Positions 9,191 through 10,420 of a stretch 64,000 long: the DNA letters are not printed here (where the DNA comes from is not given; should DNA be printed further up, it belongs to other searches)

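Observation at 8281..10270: Translationally coupled pair: DapB-fold amine-dehydrogenase-like enzyme plus an orphan Clp-D1-like AAA+ ATPase lacking the pore-loop tyrosine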

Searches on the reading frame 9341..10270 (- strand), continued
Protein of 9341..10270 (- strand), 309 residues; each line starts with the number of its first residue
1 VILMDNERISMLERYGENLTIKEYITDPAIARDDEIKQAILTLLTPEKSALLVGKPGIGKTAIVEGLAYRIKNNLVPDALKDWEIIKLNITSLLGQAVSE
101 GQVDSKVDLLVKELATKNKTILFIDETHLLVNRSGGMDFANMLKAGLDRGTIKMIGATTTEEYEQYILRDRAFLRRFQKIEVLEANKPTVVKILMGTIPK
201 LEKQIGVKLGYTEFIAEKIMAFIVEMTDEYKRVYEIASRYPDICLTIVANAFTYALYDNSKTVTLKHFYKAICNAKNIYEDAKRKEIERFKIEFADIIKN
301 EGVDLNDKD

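Call 19: search_solved_structures(query=window:9341-10261:-, max_evalue=1e-10, show_alignments=2)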
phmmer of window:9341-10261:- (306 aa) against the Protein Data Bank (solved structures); distinct sequences matched with E-value up to 1e-10: 44.
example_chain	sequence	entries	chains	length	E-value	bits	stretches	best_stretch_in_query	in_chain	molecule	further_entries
9ip0_A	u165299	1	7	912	5.2e-40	141.1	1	7-208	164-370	Chaperone protein ClpB1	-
4hse_A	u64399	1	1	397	2.5e-37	132.3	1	7-217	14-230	Chaperone protein ClpB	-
1qvr_A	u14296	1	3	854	5.5e-37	131.1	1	7-217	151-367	ClpB protein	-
4d2q_A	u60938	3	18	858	1.3e-36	129.9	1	9-206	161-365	CLPB | CHAPERONE PROTEIN CLPB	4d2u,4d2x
6oax_C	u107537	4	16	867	1.5e-36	129.7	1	9-206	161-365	Hyperactive disaggregase ClpB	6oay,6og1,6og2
6og3_E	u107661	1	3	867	1.6e-36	129.6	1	9-206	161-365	Hyperactive disaggregase ClpB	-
5kne_A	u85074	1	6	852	2.5e-36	129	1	8-212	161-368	Heat shock protein 104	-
6n8t_A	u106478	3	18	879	2.7e-36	128.9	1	8-212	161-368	Heat shock protein 104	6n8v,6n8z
6ahf_A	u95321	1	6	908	2.9e-36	128.8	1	8-212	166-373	Heat shock protein 104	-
5vjh_A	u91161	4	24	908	2.9e-36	128.8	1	8-212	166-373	Heat shock protein 104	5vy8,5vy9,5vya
5zui_A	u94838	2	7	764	3.5e-36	128.5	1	19-214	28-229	Heat Shock Protein 104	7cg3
1jbk_A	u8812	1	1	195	5.5e-36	127.9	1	9-190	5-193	CLPB PROTEIN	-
6rn2_A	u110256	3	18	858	9.2e-36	127.1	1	9-206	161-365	Chaperone protein ClpB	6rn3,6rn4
6e11_1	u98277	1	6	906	9.2e-36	127.1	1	9-213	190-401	Heat shock protein 101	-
5ofo_C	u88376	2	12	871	9.9e-36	127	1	9-204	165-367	Chaperone protein ClpB,ATP-dependent Clp protease ATP-binding subunit ClpA,Chaperone prote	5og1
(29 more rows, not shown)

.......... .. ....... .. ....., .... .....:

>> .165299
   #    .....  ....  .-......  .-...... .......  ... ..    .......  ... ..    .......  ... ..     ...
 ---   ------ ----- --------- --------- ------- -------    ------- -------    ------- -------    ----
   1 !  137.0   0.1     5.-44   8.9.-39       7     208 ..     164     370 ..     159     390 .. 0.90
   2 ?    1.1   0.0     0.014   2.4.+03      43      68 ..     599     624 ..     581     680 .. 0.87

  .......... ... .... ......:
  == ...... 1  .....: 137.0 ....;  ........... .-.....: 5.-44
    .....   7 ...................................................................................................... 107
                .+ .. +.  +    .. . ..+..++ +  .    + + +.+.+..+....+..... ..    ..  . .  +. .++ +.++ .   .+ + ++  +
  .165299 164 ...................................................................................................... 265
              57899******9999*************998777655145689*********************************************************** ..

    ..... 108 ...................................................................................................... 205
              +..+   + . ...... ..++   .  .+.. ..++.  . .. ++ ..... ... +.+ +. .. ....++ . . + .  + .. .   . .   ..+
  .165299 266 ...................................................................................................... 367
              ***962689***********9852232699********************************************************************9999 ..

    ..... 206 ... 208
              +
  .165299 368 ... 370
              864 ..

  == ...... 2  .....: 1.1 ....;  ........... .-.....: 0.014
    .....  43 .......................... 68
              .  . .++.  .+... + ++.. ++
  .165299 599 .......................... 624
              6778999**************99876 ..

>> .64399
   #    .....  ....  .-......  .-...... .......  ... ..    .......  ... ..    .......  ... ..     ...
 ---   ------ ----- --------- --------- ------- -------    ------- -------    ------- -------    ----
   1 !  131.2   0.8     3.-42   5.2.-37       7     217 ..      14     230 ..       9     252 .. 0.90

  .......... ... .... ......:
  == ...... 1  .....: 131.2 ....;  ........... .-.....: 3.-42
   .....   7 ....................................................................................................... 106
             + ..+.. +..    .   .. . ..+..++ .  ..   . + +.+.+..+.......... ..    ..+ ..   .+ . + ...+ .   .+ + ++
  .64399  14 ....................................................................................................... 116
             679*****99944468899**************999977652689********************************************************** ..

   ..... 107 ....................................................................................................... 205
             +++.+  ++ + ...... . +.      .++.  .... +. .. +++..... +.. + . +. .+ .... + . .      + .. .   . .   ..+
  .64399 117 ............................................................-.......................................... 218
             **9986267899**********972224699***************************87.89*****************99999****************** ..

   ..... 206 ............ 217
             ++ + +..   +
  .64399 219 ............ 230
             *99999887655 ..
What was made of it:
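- On Class-I Clp/Hsp100 (ClpA/ClpB/ClpC): VSEGQ aligns under KYRGE (call 19).
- Checked: The HMMER alignment to ClpB D1 places VSEGQ exactly under KYRGE (call 19).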

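Call 21: find_encoding_contigs(protein=P0121, flank=5000, max_places=4)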
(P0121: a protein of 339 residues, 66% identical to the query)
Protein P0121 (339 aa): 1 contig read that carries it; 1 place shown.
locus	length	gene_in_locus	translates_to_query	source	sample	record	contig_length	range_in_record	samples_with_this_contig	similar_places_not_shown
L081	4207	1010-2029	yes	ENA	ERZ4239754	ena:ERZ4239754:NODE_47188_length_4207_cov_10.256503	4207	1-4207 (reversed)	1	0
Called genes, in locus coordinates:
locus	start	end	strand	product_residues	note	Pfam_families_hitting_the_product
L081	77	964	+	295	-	PF02588:YitT_membrane, PF10035:DUF2179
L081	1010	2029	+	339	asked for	PF05621:TniB (faint), PF13191:AAA_16 (faint), PF13401:AAA_22 (weak), PF00004:AAA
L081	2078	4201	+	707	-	PF09371:Tex_N, PF14639:YqgF (faint), PF22706:Tex_central_region, PF16921:Tex_YqgF, PF12836:HHH_3, PF17674:HHH_9, PF00575:S1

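Call 23: find_encoding_contigs(protein=P0124, flank=6000, max_places=3)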
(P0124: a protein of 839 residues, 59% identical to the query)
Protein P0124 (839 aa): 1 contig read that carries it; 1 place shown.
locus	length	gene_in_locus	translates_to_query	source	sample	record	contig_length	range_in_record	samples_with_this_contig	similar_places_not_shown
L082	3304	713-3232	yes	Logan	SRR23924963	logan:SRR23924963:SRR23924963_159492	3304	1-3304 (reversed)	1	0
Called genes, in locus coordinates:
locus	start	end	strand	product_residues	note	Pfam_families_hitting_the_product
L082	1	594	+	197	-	?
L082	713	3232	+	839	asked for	PF05621:TniB (faint), PF00004:AAA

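Call 24: find_encoding_contigs(protein=P0139, flank=6000, max_places=3)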
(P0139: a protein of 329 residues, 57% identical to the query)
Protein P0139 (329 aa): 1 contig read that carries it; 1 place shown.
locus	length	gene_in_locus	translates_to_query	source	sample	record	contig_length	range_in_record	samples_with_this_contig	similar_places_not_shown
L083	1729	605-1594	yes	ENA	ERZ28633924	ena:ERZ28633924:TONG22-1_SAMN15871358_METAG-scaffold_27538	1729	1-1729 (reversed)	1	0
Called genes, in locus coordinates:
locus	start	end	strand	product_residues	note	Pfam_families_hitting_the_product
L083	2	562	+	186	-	?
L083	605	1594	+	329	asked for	PF13191:AAA_16 (faint), PF05621:TniB (faint), PF00004:AAA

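Call 25: find_encoding_contigs(protein=P0159, flank=6000, max_places=3)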
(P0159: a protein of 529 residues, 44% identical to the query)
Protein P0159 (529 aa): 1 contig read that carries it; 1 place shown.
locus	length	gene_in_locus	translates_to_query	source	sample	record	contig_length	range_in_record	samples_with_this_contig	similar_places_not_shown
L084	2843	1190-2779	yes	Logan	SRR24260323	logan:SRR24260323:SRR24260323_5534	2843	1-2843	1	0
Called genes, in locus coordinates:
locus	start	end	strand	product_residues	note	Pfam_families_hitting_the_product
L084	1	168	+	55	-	?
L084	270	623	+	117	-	PF01245:Ribosomal_L19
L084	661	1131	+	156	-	PF10502:Peptidase_S26, PF00717:Peptidase_S24 (weak)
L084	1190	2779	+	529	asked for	PF05621:TniB (faint), PF13191:AAA_16 (faint), PF23569:NBD_SMAX1 (weak), PF00004:AAA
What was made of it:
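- Tried and rejected: Context of distant relatives: several look-ups landed on contigs too short to be informative (calls 23-25).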

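Call 27: list_cluster_members(proteins=[P0124, P0127, P0131, P0136, P0147, P0159, P0172, P0177, P0212, P0122])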
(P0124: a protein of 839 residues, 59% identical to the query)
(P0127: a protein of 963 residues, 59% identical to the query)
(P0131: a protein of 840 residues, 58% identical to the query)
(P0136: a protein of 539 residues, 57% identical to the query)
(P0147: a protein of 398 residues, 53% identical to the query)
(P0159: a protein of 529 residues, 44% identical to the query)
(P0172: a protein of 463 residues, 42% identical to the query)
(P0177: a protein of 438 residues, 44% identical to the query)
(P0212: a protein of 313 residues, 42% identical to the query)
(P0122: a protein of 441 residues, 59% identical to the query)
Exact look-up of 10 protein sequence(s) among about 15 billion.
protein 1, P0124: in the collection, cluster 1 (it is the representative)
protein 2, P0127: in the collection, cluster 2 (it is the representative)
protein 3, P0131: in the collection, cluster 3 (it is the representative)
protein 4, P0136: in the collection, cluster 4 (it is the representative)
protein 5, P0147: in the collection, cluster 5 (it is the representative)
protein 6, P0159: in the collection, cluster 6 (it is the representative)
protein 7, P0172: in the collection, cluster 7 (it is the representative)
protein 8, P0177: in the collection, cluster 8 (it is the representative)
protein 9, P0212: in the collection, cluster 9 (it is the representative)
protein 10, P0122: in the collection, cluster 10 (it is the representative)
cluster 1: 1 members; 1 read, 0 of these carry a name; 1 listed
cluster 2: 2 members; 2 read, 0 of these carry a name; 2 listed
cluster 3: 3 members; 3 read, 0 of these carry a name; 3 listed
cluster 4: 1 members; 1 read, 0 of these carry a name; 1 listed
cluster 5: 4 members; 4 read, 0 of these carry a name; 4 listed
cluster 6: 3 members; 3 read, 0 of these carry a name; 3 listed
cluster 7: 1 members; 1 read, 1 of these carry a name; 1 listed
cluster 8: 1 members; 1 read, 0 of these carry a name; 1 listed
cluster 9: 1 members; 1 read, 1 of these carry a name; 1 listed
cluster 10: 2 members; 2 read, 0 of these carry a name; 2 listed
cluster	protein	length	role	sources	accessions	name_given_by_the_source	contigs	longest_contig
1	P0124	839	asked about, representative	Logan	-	-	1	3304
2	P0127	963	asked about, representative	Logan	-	-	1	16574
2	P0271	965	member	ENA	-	-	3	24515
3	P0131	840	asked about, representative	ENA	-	-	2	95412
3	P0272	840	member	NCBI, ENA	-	-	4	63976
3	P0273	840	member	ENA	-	-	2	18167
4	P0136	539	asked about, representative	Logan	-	-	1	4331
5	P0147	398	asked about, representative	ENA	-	-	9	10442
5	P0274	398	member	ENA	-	-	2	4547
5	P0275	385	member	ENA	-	-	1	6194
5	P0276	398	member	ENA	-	-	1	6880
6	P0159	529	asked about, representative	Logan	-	-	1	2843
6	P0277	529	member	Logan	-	-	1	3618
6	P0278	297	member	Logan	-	-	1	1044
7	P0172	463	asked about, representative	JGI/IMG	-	ATP-dependent Clp protease ATP-binding subunit ClpA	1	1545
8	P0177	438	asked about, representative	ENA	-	-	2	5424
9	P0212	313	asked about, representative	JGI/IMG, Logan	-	ATP-dependent Clp protease ATP-binding subunit ClpA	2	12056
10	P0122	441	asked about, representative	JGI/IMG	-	-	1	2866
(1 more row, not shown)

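Call 28: find_encoding_contigs(protein=P0131, flank=8000, max_places=3)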
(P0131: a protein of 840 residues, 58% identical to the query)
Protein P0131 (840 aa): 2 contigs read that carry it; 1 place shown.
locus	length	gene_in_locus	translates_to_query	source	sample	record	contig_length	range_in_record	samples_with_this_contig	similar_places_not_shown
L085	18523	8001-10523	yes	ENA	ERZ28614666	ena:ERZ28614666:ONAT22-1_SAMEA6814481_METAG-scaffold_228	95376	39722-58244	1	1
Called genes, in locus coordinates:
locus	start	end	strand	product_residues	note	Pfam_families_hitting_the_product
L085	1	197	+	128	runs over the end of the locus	PF00293:NUDIX, PF14815:NUDIX_4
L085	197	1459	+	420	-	PF02182:SAD_SRA (weak), PF26348:SRA_ScoMcrA, PF13020:NOV_C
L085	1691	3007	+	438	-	PF05496:RuvB_N, PF00004:AAA, PF07728:AAA_5 (weak), PF13173:AAA_14, PF20720:nSTAND3 (faint), PF16193:AAA_assoc_2, PF12002:MgsA_C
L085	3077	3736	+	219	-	PF05076:SUFU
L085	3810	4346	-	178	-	PF14278:TetR_C_8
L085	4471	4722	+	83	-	-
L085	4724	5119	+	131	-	-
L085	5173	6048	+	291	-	-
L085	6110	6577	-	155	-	PF00376:MerR, PF13411:MerR_1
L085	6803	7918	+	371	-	PF11187:Mbeg1-like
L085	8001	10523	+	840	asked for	PF05621:TniB (faint), PF00004:AAA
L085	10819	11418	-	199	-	PF05067:Mn_catalase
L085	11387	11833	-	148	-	PF12652:CotJB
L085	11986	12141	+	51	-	-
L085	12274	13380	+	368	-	-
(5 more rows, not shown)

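Call 29: find_encoding_contigs(protein=P0271, flank=8000, max_places=3)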
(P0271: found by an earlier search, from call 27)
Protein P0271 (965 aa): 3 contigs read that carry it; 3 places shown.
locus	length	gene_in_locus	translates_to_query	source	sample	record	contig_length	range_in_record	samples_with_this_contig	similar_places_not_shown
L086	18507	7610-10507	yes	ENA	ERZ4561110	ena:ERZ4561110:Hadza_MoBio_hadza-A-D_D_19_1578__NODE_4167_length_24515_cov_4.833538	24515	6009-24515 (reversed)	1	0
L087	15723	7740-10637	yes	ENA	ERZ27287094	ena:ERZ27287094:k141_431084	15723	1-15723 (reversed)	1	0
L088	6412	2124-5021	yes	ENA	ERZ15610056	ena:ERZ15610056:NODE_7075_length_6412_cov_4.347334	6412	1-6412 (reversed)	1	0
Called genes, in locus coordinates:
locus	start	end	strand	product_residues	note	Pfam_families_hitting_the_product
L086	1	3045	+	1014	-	?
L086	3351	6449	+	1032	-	PF00133:tRNA-synt_1, PF09334:tRNA-synt_1g (weak), PF08264:Anticodon_1, PF19302:DUF5915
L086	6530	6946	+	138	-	PF00583:Acetyltransf_1, PF13527:Acetyltransf_9 (weak), PF13673:Acetyltransf_10 (weak), PF13508:Acetyltransf_7 (weak)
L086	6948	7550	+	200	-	-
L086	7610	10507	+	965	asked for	PF00004:AAA, PF05621:TniB (faint)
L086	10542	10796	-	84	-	-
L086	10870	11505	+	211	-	PF02390:Methyltransf_4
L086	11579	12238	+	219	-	-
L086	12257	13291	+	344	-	-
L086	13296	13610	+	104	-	PF06103:DUF948 (weak)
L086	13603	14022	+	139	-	PF12732:YtxH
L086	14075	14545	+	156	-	PF02464:CinA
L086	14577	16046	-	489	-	PF00144:Beta-lactamase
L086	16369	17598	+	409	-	PF00579:tRNA-synt_1b, PF22421:SYY_C-terminal, PF01479:S4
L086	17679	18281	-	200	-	PF00163:Ribosomal_S4, PF01479:S4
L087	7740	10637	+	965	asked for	PF00004:AAA, PF05621:TniB (faint)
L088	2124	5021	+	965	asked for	PF00004:AAA, PF05621:TniB (faint)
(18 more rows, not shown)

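Call 41: search_protein_families(library=padloc, proteins=[window:9341-10261:-], max_evalue=0.001)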
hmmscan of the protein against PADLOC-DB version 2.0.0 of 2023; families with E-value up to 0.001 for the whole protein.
window:9341-10261:- (306 aa): 4 families
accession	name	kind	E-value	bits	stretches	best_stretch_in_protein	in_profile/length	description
PDLC00915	TRIP13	-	2.2e-08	31.9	1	47-130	66-149/302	TRIP13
PDLC04232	IetA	-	3.4e-06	24.7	1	41-123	113-182/330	-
PDLC02195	IetA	-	7e-06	23.6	0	41-74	134-167/395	-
PDLC02196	IetA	-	0.00051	17.6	0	27-123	108-188/374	-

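Call 42: search_protein_families(library=phrogs, proteins=[window:9341-10261:-], max_evalue=0.001)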
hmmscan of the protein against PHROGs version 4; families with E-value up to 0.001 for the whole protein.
window:9341-10261:- (306 aa): 8 families
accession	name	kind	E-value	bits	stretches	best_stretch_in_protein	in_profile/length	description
phrog_4871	-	other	2.4e-56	192.6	1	8-278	174-447/764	ATP-dependent protease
phrog_6841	-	unknown function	9.2e-06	25.8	0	28-71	38-81/470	-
phrog_3757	-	unknown function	3.1e-05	24.6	0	39-136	121-206/367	-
phrog_5846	-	DNA, RNA and nucleotide metabolism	0.00022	21.6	1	44-223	38-187/380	clamp loader of DNA polymerase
phrog_168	-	DNA, RNA and nucleotide metabolism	0.00038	21.2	0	18-187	20-165/314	clamp loader of DNA polymerase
phrog_296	-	integration and excision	0.00046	20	1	32-130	306-403/626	DNA transposition protein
phrog_1297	-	other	0.00066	19.8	0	32-76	13-57/356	ATPase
phrog_3277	-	DNA, RNA and nucleotide metabolism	0.00077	20.3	0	45-123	11-86/168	DnaC-like helicase loader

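Call 49: predict_structure(alignment_id=A1)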
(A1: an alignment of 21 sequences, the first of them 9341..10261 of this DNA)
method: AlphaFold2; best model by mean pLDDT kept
length: 306 residues; sequences in the alignment: 21
mean_pLDDT: 88.8   pTM: 0.86
mean pLDDT of the five models: 88.8, 87.1, 86.6, 86.1, 85.8
residues with pLDDT >= 90: 202; 70-90: 81; 50-70: 18; < 50: 5
segments of 3 or more residues with pLDDT < 50: 1-3
pLDDT, mean of each block of 10 residues (from residue 1): 66 92 93 96 92 93 97 94 91 66 83 88 81 66 75 94 87 93 95 96 95 97 91 79 96 96 96 92 95 93 81
secondary structure, 60 per line:
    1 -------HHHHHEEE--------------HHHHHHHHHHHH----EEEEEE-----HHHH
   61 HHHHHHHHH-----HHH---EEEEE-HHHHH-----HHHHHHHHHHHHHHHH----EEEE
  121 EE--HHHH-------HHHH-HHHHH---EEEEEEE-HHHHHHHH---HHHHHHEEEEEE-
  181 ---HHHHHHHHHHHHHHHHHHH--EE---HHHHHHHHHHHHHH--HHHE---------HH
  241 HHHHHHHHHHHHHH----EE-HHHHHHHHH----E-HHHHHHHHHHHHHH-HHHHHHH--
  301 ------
elements in order: H8-12 E13-15 H30-41 E46-51 H57-69 E81-85 H87-91 H97-112 E117-122 H125-128 H136-139 H141-145 E149-155 H157-164 H168-173 E174-179 H184-202 H210-223 H239-254 H262-270 H277-290 H292-298
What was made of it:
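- On Class-I Clp/Hsp100 (ClpA/ClpB/ClpC): The AF2 model shows a compact lid with no coiled coil (call 49).
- The AF2 fold is confident and complete (call 49).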

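Call 52: fold_search(model_id=the predicted structure, library=pdb)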
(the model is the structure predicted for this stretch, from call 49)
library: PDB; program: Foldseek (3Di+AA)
matches with E <= 10: 1782; with E <= 0.001: 1006
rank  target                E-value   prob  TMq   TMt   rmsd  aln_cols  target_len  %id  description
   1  6qs6_A                6.9e-20  1.00  0.73  0.40   5.6       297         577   30  ClpB (DWB and K476C mutant) bound to casein in presence of ATPgammaS - state KC-1 (released 2019-07-03)
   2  9if4_A                1.6e-19  1.00  0.76  0.52   3.5       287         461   31  Structure of the Mycobacterium Tuberculosis ClpC1P1P2 complex bound to the activator Bz-Leu-Leu (released 2025-08-27)
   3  6qs4_B                5.4e-19  1.00  0.72  0.40   6.3       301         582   30  Two-Step Activation Mechanism of the ClpB Disaggregase for Sequential Substrate Threading by the Main ATPase Motor. (released 2019-07-03)
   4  9gi1_c                7.1e-19  1.00  0.71  0.39   5.0       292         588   30  Structure of the S.aureus MecA/ClpC/ClpP degradation system (released 2025-08-20)
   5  9gi1_b                8.4e-19  1.00  0.72  0.40   4.9       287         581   30  Structure of the S.aureus MecA/ClpC/ClpP degradation system (released 2025-08-20)
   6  7uiv_E                8.4e-19  1.00  0.72  0.40   5.7       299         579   31  ClpAP complex bound to ClpS N-terminal extension, class IIa (released 2022-11-09)
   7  8a8u_A                1.1e-18  1.00  0.76  0.43   2.6       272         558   32  Mycobacterium tuberculosis ClpC1 hexamer structure (released 2022-10-26)
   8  7uiy_D                1.2e-18  1.00  0.72  0.40   5.0       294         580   31  ClpAP complex bound to ClpS N-terminal extension, class IIIa (released 2022-10-26)
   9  7abr_C                1.3e-18  1.00  0.70  0.39   6.5       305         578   29  Cryo-EM structure of B. subtilis ClpC (DWB mutant) hexamer bound to a substrate polypeptide (released 2021-10-06)
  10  9a66_A                1.4e-18  1.00  0.70  0.28  13.2       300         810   29  Integrative model of CLPC-CLPP by crosslinking MS and deep learning (released 2024-09-18)
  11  8a8u_D                1.8e-18  1.00  0.72  0.40   6.4       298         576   30  Mycobacterium tuberculosis ClpC1 hexamer structure (released 2022-10-26)
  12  6w24_A                2.2e-18  1.00  0.72  0.41   4.4       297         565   31  ClpA Engaged2 State bound to RepA-GFP (Focused Classification) (released 2020-05-06)
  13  7uiy_F                2.5e-18  1.00  0.74  0.41   4.0       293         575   30  ClpAP complex bound to ClpS N-terminal extension, class IIIa (released 2022-10-26)
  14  6qs4_C                2.6e-18  1.00  0.68  0.35   9.3       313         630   31  Two-Step Activation Mechanism of the ClpB Disaggregase for Sequential Substrate Threading by the Main ATPase Motor. (released 2019-07-03)
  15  6uqe_B                3.5e-18  1.00  0.71  0.40   5.1       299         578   31  ClpA/ClpP Disengaged State bound to RepA-GFP (released 2020-04-22)
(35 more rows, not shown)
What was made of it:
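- On Class-I Clp D1 fold: TMt is 0.86 to a 268-residue ClpC1 chain, 8yd1_E (call 52).
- It matches ClpB/ClpC1/ClpA D1 including the lid at TMq 0.70-0.76 (calls 49, 52).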
